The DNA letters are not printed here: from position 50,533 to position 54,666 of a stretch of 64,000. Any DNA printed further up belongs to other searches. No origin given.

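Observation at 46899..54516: Tightly coupled four-gene envelope operon: candidate undescribed attachment or fusion apparatus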

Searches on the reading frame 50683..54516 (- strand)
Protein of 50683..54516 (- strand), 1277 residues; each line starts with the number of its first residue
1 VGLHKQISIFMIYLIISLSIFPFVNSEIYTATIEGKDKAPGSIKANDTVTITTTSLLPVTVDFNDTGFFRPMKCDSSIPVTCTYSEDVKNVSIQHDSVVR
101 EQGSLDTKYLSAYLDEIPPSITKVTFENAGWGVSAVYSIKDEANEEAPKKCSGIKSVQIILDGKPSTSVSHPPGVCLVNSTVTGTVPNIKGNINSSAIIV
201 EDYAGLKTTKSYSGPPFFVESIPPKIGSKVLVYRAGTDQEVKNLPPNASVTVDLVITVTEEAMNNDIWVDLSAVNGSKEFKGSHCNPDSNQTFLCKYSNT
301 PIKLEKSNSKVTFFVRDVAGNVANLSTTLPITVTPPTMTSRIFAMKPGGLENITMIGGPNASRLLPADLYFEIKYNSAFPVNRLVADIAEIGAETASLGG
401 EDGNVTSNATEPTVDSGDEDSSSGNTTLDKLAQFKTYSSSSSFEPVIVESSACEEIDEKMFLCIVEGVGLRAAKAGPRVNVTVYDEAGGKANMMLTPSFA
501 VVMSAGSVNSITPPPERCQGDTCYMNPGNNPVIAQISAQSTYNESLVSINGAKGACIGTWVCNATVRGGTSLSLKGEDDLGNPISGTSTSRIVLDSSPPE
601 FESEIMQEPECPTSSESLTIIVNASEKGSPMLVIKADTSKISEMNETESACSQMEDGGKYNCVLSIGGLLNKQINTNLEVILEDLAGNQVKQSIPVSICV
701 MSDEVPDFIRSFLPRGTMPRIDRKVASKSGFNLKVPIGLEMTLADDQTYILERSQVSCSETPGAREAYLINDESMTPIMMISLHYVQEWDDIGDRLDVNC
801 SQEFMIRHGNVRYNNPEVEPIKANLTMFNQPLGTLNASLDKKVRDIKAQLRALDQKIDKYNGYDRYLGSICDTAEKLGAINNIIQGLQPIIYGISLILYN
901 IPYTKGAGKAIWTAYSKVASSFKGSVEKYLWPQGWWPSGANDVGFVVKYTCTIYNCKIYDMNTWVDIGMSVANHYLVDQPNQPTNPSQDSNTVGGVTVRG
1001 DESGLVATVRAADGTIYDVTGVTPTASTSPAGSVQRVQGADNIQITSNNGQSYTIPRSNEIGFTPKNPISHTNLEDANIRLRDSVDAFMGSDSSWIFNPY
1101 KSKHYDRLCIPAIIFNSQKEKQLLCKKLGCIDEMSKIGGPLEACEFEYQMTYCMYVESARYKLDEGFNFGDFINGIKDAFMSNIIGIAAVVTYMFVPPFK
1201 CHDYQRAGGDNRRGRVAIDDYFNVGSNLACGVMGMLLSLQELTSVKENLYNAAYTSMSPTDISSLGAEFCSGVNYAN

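Call 3: search_protein_families(library=pfam, proteins=[window:50683-54516:-], max_evalue=1)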
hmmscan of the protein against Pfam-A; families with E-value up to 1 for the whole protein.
window:50683-54516:- (1277 aa): 2 families
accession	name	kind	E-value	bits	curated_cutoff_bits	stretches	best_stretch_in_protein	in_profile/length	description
PF19341.4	B3GALT2_N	-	0.059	14.5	27.5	1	403-462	23-80/81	Beta-1,3-galactosyltransferase 2 N-terminus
PF05790.21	C2-set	-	0.58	10.8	24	0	616-680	13-78/80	Immunoglobulin C2-set domain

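Call 4: search_protein_families(library=ncbifam, proteins=[window:50683-54516:-], max_evalue=1)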
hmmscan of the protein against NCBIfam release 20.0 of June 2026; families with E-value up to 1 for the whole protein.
window:50683-54516:- (1277 aa): 0 families

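Call 5: search_solved_structures(query=window:50683-54516:-, max_evalue=1)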
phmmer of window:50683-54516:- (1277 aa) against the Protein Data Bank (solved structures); distinct sequences matched with E-value up to 1: 0.

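Call 9: find_homologous_proteins(query=window:50683-54516:-)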
Query window:50683-54516:- (1277 aa): 2 proteins with E <= 0.001 among 8000 candidates.
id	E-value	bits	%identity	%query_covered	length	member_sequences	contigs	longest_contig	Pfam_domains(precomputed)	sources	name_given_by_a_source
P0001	0.0e+0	2890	100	99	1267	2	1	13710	-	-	-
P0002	0.0e+0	1279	57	79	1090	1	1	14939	-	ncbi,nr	ncbi:hypothetical protein JW711_02470, partial [Candidatus Woesearchaeota archaeon]|nr:hypothetical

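Call 10: find_encoding_contigs(protein=P0002, flank=10000)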
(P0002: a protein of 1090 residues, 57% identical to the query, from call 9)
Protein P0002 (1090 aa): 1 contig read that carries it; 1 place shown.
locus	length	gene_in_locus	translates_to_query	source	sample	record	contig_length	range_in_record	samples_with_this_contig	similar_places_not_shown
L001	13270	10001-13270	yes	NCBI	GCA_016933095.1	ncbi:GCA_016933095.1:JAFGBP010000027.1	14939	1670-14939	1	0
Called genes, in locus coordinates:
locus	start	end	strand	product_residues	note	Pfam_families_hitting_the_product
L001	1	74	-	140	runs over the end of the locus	-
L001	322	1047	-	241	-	PF01209:Ubie_methyltran (weak), PF08003:Methyltransf_9 (weak), PF13489:Methyltransf_23, PF13847:Methyltransf_31, PF08241:Methyltransf_11, PF08242:Methyltransf_12, PF13649:Methyltransf_25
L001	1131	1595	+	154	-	-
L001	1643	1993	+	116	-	-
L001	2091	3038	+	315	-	-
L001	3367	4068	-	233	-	PF00702:Hydrolase (faint), PF13419:HAD_2 (weak)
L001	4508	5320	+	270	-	PF01041:DegT_DnrJ_EryC1 (faint), PF27296:MJ1341_C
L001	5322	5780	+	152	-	-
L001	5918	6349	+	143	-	-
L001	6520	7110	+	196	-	-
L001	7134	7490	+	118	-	-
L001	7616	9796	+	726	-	PF00133:tRNA-synt_1, PF09334:tRNA-synt_1g, PF19303:Anticodon_3, PF08264:Anticodon_1, PF01588:tRNA_bind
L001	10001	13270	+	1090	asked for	?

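Call 11: find_encoding_contigs(protein=P0001, flank=10000)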
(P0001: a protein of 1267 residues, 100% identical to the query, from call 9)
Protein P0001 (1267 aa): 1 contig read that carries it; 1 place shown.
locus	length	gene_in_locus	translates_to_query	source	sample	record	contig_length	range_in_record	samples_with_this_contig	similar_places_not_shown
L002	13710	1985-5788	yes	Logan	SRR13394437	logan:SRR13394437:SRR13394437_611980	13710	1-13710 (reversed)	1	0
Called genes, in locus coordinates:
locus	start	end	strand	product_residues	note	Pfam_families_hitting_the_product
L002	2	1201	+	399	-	?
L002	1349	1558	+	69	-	-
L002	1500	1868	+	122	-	-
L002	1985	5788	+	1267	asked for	-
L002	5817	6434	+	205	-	-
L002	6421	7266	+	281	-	-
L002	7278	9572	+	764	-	-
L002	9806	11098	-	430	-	-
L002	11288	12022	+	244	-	-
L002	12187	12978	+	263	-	-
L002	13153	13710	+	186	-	?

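Call 86: search_protein_families(library=phrogs, proteins=[window:50683-54516:-], max_evalue=0.01)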
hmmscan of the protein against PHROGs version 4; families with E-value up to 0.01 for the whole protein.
window:50683-54516:- (1277 aa): 0 families

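Call 92: search_solved_structures(query=A1, max_evalue=1)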
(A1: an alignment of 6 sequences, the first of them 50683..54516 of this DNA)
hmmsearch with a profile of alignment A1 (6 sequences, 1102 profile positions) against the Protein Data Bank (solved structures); distinct sequences matched with E-value up to 1: 2.
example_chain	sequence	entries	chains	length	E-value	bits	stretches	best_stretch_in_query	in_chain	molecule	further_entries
5jx1_A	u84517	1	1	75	0.017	16.1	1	705-763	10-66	Chimera protein of Kinesin-like protein KIF3A and Microtubule-associated protein RP/EB fam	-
5jv3_A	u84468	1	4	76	0.48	11.3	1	699-763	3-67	Chimera protein of Kinesin-like protein KIF11 and Microtubule-associated protein RP/EB fam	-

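Call 96: search_protein_families(library=pfam, alignment_id=A9, max_evalue=0.01)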
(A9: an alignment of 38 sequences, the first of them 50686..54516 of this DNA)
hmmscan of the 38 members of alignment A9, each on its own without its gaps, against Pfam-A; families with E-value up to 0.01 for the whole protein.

A. member 1, window:50686-54516:- (1277 aa): 0 families

B. families by the number of members that match (of 38 scanned): 7 families
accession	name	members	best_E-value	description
PF19077.6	Big_13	5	4.2e-05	Bacterial Ig-like domain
PF13750.12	Big_3_3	4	5.7e-06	Bacterial Ig-like domain (group 3)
PF24893.1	DUF7743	3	0.0086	Domain of unknown function (DUF7743)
PF01471.23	PG_binding_1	1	0.00011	Putative peptidoglycan binding domain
PF07661.19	MORN_2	1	0.0015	MORN repeat variant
PF07202.18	Tcp10_C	1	0.0049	T-complex protein 10 C-terminus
PF24068.1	TPD1_C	1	0.0085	Tapetum determinant 1, C-terminal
